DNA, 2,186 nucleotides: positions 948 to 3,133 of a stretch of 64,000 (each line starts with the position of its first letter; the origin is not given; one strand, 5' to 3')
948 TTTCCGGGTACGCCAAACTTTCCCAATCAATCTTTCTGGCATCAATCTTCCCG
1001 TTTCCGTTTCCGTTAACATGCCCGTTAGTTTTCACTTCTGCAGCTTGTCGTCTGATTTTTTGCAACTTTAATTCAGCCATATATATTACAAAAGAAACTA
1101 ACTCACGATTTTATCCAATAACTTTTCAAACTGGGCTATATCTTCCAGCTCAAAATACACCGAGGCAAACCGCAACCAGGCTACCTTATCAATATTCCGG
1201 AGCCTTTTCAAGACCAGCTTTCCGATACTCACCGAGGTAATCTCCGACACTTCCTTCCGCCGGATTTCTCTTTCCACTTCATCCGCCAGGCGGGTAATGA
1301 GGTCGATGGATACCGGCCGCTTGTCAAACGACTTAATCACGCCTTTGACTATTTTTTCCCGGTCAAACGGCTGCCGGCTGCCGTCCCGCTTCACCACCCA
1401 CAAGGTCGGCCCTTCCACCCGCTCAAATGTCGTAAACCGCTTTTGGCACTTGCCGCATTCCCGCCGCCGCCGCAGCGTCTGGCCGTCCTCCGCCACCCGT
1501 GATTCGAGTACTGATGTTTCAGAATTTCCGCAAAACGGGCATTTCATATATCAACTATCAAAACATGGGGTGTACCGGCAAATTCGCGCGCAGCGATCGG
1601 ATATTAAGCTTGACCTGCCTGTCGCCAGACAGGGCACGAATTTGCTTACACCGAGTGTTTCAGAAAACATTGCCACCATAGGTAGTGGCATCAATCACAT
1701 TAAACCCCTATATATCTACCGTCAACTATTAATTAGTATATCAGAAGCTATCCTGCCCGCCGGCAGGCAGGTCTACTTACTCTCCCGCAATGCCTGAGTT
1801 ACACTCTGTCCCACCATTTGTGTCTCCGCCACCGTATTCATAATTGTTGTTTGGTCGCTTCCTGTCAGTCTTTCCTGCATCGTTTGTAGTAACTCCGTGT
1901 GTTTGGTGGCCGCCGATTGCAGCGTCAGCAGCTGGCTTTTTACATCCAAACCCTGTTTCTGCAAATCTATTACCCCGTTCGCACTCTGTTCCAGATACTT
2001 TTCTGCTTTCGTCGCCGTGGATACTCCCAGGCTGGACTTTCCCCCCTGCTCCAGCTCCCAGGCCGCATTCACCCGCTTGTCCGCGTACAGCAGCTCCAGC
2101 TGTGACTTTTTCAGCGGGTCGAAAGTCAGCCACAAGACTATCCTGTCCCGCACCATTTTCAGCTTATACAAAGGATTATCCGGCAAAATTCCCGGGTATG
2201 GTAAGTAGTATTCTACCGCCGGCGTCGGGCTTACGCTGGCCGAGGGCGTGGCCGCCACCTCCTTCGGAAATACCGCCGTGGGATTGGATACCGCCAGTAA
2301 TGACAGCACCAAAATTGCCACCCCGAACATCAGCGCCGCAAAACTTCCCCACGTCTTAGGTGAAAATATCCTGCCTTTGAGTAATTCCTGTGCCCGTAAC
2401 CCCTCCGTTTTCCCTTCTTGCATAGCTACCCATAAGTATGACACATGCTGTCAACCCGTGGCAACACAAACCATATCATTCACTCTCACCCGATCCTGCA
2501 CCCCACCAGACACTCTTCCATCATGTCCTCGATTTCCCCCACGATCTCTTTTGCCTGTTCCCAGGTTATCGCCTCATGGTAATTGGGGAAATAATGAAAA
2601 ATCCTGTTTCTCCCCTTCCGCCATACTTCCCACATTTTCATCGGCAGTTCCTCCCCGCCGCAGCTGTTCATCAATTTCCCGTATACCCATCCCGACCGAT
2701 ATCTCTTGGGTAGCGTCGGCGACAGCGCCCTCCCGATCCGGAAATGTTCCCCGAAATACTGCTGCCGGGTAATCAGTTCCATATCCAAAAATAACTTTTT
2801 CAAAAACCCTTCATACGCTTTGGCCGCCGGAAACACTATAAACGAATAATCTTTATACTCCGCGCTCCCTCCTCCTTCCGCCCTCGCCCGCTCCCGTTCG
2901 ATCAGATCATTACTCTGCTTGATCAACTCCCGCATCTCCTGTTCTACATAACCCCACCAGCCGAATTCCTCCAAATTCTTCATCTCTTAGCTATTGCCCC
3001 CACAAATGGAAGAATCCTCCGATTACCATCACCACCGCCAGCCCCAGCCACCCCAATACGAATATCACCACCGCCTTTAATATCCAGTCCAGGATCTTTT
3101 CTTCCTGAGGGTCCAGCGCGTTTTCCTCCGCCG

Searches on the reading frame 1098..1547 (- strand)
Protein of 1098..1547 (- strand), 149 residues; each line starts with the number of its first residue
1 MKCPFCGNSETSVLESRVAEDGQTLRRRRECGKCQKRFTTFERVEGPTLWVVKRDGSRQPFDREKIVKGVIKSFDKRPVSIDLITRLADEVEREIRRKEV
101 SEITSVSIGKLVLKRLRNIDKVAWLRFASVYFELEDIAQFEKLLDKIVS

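Call 12: find_encoding_contigs(protein=window:1098-1547:-, flank=3000, max_places=10)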
Protein window:1098-1547:- (149 aa): 1 contig read that carries it; 1 place shown.
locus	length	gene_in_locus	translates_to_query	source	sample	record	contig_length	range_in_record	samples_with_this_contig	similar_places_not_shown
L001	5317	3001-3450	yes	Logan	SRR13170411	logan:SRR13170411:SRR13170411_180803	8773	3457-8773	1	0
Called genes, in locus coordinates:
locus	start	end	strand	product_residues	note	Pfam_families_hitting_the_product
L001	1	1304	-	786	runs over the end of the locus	PF00912:Transgly, PF00905:Transpeptidase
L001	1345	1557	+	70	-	-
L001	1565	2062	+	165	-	PF18869:HEPN_RnaseLS (faint)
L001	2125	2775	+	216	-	PF18915:DUF5667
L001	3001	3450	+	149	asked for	PF22811:Zn_ribbon_NrdR, PF03477:ATP-cone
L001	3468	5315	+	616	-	?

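Call 14: find_homologous_proteins(query=window:1098-1547:-, max_evalue=1e-20)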
Query window:1098-1547:- (149 aa): 7997 proteins with E <= 1e-20 among 8000 candidates; the best 120 are listed.
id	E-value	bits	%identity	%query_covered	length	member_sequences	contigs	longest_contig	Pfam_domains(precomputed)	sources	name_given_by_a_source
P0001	2.4e-90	318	100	100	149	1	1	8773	PF22811.3,PF03477.22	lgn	-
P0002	1.9e-83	296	91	99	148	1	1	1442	PF22811.3,PF03477.22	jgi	jgi:transcriptional repressor NrdR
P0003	6.1e-80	284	89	99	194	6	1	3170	PF22811.3,PF03477.22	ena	-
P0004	8.1e-80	284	85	100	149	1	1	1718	PF22811.3,PF03477.22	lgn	-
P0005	1.2e-79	283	86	99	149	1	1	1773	PF22811.3,PF03477.22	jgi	jgi:transcriptional repressor NrdR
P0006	1.8e-78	280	85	99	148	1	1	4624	PF22811.3,PF03477.22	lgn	-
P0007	1.2e-77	277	85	99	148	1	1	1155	PF22811.3,PF03477.22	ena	-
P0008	1.7e-77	276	83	100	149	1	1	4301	PF22811.3,PF03477.22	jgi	jgi:transcriptional repressor NrdR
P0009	1.7e-77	276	83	99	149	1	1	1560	PF22811.3,PF03477.22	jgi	jgi:transcriptional repressor NrdR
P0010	1.8e-76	273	82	100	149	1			PF22811.3,PF03477.22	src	-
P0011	2.8e-76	272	84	99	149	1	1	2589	PF22811.3,PF03477.22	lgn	-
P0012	3.8e-76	272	82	100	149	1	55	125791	PF22811.3,PF03477.22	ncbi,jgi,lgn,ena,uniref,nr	ncbi:MAG: Transcriptional repressor NrdR [Candidatus Amesbacteria bacterium GW2011_GWA1_47_16]|unire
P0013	6.3e-76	271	81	100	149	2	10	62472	PF22811.3,PF03477.22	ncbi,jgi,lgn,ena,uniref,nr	ncbi:transcriptional regulator NrdR [Candidatus Amesbacteria bacterium RIFOXYB1_FULL_44_23]|uniref:T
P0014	7.3e-76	271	81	100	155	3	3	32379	PF22811.3,PF03477.22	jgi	-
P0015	1.3e-75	270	82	100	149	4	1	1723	PF22811.3,PF03477.22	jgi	jgi:transcriptional repressor NrdR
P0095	8.8e-73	261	80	99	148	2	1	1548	PF22811.3,PF03477.22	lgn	-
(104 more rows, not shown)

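Call 15: find_encoding_contigs(protein=P0003, flank=1500, max_places=3)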
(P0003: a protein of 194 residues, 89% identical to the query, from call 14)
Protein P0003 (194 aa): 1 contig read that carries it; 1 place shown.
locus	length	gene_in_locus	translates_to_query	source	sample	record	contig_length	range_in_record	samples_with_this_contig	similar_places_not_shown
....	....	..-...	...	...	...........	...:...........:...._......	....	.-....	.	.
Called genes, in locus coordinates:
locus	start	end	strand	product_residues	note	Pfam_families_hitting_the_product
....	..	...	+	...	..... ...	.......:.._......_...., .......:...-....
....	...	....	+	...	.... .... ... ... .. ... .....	?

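Call 16: find_encoding_contigs(protein=P0006, flank=1500, max_places=3)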
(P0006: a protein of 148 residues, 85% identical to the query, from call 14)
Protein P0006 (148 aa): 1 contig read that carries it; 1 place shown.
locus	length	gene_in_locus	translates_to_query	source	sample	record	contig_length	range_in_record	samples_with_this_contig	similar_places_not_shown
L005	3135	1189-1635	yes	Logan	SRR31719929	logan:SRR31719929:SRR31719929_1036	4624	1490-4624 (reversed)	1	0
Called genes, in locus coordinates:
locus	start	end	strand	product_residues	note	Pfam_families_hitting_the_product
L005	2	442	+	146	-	?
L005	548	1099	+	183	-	PF18915:DUF5667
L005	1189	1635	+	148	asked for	PF22811:Zn_ribbon_NrdR, PF03477:ATP-cone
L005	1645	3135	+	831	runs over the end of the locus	PF00317:Ribonuc_red_lgN, PF02867:Ribonuc_red_lgC, PF12637:TSCPD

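Call 17: find_encoding_contigs(protein=P0008, flank=1500, max_places=3)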
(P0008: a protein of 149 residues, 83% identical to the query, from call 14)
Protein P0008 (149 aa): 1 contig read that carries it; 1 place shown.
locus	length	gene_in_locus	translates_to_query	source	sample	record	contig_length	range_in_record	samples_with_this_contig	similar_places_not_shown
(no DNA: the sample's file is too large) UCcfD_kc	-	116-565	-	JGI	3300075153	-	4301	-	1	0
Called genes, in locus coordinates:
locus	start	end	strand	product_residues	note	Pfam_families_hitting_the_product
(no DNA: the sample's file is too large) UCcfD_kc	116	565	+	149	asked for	PF22811:Zn_ribbon_NrdR, PF03477:ATP-cone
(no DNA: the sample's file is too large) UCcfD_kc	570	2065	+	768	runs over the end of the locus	PF00317:Ribonuc_red_lgN, PF02867:Ribonuc_red_lgC, PF12637:TSCPD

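Call 18: find_encoding_contigs(protein=P0012, flank=1500, max_places=3)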
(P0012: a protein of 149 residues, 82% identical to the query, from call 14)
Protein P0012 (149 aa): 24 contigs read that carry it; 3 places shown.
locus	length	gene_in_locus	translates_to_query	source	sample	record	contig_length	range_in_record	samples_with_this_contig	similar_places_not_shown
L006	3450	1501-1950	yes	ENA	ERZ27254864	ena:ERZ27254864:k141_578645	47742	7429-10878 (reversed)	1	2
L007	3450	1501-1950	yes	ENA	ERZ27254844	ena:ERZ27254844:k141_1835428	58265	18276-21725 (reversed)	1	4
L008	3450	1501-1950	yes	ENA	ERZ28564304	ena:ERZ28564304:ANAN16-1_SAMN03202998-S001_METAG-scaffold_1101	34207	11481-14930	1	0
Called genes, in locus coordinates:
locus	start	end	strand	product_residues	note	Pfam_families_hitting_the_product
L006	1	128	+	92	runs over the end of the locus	-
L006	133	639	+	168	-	-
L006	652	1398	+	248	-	PF18915:DUF5667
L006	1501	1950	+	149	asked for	PF22811:Zn_ribbon_NrdR, PF03477:ATP-cone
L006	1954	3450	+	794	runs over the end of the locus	PF03477:ATP-cone, PF21995:RNR-II_ins_dom (weak), PF02867:Ribonuc_red_lgC (faint)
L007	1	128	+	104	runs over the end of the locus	-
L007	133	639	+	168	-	-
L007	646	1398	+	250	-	PF18915:DUF5667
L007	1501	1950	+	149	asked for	PF22811:Zn_ribbon_NrdR, PF03477:ATP-cone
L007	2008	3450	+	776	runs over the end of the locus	PF03477:ATP-cone, PF21995:RNR-II_ins_dom (weak), PF02867:Ribonuc_red_lgC (faint)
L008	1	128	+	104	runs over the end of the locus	-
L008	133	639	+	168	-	-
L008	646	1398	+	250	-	PF18915:DUF5667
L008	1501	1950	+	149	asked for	PF22811:Zn_ribbon_NrdR, PF03477:ATP-cone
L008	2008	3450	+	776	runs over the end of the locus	PF03477:ATP-cone, PF21995:RNR-II_ins_dom (weak), PF02867:Ribonuc_red_lgC (faint)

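Call 47: find_encoding_contigs(protein=P0002, flank=1000, max_places=3)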
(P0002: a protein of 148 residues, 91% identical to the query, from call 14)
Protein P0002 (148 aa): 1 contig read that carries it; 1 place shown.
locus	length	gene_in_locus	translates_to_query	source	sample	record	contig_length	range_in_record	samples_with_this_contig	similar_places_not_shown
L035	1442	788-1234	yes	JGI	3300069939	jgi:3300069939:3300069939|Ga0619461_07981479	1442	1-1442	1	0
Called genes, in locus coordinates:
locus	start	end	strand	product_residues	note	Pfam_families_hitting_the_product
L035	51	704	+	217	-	PF18915:DUF5667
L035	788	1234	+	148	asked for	PF22811:Zn_ribbon_NrdR, PF03477:ATP-cone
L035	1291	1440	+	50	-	?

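Call 48: find_encoding_contigs(protein=P0004, flank=1000, max_places=3)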
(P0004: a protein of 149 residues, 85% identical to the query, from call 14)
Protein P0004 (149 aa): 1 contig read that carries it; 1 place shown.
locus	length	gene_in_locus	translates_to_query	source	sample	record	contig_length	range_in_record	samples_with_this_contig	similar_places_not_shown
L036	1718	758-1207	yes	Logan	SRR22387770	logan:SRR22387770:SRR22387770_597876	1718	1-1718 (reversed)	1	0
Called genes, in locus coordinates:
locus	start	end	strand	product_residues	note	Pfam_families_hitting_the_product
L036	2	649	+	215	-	?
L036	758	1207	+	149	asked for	PF22811:Zn_ribbon_NrdR, PF03477:ATP-cone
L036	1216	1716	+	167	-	?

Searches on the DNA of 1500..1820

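Call 7: search_rna_families(source=window, start=1500, end=1820, threshold=evalue, max_evalue=10)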
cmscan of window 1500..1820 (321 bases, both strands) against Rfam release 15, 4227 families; matches with E-value up to 10: 1.
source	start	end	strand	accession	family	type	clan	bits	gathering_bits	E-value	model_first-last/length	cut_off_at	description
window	1649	1694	+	RF01962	RMST_1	Gene; lncRNA;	-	10.3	40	6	1-61/61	no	Rhabdomyosarcoma 2 associated transcript conserved region 1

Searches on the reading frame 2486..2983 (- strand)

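Call 87: search_protein_families(library=pfam, proteins=[window:2486-2983:-], max_evalue=0.0001)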
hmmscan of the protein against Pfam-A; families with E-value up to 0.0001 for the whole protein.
window:2486-2983:- (165 aa): 1 family
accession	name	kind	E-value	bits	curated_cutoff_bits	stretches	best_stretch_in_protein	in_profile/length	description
PF18869.6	HEPN_RnaseLS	-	1.6e-05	25.7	29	1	41-76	23-58/124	RnaseLS-like HEPN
